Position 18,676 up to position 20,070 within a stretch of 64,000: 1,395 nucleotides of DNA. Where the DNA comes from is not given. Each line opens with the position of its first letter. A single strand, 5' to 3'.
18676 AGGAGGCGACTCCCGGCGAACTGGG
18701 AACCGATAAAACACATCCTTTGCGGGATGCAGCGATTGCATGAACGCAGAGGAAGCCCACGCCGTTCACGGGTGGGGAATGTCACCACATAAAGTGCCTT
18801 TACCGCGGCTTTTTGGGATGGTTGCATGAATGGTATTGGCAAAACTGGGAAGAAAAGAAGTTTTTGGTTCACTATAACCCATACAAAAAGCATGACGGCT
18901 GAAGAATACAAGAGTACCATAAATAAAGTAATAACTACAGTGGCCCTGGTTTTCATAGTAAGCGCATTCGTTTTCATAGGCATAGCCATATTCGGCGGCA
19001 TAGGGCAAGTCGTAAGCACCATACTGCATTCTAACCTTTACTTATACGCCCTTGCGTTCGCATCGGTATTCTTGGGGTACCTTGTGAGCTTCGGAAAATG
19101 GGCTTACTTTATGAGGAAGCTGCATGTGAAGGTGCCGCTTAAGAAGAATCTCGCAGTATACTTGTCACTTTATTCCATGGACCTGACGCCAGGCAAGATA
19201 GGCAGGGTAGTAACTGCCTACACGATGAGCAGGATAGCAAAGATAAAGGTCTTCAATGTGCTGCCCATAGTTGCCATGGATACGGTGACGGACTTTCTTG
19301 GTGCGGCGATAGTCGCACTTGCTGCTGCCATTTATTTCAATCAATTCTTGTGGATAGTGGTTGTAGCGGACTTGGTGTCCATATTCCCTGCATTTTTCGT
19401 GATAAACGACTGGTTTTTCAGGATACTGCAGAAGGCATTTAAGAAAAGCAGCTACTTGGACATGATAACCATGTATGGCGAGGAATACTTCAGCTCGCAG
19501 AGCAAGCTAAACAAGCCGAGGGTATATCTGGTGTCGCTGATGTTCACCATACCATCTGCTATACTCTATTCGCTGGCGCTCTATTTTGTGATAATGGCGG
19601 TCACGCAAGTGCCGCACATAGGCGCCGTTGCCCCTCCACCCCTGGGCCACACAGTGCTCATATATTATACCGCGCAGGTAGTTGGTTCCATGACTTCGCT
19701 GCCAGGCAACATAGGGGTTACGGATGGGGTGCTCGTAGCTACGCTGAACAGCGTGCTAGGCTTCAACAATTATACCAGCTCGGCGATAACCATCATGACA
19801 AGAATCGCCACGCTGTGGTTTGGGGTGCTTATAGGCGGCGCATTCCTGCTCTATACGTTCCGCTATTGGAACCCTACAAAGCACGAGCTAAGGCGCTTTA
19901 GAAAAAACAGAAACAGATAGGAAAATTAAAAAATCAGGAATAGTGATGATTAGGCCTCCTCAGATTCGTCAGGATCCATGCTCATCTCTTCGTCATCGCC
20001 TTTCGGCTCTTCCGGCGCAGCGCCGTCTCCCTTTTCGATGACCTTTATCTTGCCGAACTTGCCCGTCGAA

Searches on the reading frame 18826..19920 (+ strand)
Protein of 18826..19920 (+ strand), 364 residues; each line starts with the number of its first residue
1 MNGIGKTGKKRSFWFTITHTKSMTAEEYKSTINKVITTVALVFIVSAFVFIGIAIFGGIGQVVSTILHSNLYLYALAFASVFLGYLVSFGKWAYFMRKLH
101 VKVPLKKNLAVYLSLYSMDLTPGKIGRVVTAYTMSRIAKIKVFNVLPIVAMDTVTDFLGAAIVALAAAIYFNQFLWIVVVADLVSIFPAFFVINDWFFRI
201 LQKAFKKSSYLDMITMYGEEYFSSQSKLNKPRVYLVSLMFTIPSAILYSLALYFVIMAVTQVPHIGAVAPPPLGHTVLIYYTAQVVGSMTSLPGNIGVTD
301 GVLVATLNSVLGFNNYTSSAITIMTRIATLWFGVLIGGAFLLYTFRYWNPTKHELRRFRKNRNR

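Call 80: search_protein_families(library=pfam, proteins=[window:18826-19920:+], max_evalue=0.00001)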
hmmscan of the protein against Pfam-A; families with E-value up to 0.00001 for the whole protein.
window:18826-19920:+ (364 aa): 1 family
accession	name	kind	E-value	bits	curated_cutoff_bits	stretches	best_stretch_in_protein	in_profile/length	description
PF03706.18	LPG_synthase_TM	-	1.1e-25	91.2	33.4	1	44-337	2-302/302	Lysylphosphatidylglycerol synthase TM region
